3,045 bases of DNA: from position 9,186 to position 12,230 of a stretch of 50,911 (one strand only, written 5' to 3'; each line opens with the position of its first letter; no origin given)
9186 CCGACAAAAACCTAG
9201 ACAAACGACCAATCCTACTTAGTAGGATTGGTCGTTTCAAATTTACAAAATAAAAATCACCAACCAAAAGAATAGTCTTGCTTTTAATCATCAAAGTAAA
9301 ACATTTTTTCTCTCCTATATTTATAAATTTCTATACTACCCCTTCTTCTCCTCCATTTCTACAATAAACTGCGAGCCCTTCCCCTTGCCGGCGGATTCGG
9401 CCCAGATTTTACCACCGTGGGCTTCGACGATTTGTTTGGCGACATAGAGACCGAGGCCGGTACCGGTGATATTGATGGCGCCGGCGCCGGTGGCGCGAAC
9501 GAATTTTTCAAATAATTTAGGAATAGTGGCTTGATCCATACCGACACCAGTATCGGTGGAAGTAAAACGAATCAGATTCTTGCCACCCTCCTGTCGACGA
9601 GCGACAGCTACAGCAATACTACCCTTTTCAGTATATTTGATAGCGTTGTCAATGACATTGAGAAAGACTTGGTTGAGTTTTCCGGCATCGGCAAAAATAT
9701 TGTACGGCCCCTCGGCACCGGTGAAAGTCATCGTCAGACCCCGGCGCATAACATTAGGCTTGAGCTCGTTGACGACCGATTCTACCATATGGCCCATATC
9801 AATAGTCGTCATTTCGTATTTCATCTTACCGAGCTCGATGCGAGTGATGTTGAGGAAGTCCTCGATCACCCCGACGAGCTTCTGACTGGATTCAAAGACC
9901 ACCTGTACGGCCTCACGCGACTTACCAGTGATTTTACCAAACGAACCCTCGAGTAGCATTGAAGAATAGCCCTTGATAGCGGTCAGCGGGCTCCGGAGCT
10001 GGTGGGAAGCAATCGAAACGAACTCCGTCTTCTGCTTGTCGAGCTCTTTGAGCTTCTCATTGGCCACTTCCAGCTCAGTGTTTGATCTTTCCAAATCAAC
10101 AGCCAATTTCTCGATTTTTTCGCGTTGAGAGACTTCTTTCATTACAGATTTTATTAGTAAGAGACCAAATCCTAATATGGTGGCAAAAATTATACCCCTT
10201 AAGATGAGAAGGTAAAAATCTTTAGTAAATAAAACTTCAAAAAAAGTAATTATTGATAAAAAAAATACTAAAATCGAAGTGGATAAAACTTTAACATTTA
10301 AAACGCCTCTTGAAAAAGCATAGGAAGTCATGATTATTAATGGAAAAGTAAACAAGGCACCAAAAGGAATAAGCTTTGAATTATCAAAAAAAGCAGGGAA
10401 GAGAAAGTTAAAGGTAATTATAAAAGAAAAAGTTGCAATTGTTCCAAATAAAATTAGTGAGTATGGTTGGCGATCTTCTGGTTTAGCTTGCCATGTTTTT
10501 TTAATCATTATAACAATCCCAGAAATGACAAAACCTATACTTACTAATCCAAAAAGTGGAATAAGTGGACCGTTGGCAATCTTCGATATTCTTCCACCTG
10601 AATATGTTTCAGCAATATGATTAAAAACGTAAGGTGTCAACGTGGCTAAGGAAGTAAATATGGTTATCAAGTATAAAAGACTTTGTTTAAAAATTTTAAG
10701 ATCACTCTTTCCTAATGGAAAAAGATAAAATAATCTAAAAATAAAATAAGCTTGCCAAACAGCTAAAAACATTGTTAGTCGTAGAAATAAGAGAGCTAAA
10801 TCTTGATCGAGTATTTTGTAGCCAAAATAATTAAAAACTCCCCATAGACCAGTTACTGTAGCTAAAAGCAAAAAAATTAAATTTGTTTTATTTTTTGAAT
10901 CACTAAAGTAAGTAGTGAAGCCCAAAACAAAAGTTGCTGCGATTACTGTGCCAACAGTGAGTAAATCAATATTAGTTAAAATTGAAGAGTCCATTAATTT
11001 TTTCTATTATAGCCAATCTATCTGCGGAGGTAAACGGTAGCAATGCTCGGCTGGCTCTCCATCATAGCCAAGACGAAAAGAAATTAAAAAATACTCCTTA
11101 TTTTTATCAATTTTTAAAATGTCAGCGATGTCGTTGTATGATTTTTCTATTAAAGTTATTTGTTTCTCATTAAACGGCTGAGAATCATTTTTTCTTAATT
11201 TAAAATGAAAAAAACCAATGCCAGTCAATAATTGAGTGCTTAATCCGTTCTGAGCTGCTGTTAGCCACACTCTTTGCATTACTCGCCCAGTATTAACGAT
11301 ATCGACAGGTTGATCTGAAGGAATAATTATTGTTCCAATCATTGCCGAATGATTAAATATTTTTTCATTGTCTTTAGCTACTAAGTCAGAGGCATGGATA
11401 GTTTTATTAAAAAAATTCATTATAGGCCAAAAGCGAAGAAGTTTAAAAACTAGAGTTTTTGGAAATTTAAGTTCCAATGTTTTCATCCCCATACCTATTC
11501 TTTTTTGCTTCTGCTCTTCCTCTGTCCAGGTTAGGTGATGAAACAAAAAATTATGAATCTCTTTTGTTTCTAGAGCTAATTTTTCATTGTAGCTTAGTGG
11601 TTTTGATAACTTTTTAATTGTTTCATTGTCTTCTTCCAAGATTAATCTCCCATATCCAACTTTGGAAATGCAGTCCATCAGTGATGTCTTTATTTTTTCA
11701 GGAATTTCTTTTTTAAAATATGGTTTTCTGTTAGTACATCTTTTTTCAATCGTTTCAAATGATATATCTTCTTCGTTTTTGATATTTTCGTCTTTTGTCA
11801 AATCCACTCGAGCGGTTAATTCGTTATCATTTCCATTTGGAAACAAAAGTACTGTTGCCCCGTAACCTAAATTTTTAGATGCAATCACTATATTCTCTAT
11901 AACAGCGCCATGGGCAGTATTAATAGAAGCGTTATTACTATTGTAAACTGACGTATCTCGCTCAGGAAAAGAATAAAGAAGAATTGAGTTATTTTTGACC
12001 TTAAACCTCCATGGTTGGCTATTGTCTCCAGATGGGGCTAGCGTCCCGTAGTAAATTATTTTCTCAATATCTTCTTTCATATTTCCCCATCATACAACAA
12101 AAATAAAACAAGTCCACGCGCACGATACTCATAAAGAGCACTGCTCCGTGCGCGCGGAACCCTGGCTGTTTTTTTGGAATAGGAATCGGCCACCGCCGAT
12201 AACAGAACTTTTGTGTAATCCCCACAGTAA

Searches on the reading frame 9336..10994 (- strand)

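Call 65: search_protein_families(library=pfam, proteins=[window:9336-10994:-], max_evalue=0.001)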
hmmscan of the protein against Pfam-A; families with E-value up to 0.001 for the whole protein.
window:9336-10994:- (552 aa): 3 families
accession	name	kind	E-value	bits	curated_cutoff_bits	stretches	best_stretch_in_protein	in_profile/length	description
PF02518.31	HATPase_c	-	6e-25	88.3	26.4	1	436-549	2-109/111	Histidine kinase-, DNA gyrase B-, and HSP90-like ATPase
PF00512.31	HisKA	-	1e-14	54.7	26.9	1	321-388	1-65/66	His Kinase A (phospho-acceptor) domain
PF16927.11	HisKA_7TM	-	1.4e-06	28.7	28.6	1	18-223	4-213/224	N-terminal 7TM region of histidine kinase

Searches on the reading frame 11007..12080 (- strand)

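Call 3: search_protein_families(library=ncbifam, proteins=[window:11007-12080:-], max_evalue=0.01)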
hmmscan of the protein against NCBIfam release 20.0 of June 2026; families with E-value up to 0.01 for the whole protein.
window:11007-12080:- (357 aa): 4 families
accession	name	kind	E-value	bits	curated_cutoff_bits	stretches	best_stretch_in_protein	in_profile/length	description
NF011424.0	PRK14851.1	subfamily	3.5e-60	203.7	1170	1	6-340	329-660/679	hypothetical protein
NF005901.0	PRK07877.1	equivalog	3.5e-46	157.8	476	1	4-351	376-713/722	Rv1355c family protein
NF047509.1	Rv3131_FMN_oxido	subfamily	2.5e-42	145.5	199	1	8-286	2-270/319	Acg family FMN-binding oxidoreductase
NF011425.0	PRK14852.1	equivalog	1.6e-20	72.7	1337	2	14-197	625-806/989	hypothetical protein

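Call 4: search_protein_families(library=pfam, proteins=[window:11007-12080:-], max_evalue=0.01)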
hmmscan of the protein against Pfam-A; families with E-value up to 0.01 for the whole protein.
window:11007-12080:- (357 aa): 2 families
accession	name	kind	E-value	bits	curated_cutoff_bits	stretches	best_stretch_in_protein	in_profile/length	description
PF00881.29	Nitroreductase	-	1.6e-09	38.6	23.5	0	2-29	17-44/167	Nitroreductase family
PF14512.11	TM1586_NiRdase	-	1.8e-07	31.4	27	1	2-35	157-191/215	Putative TM nitroreductase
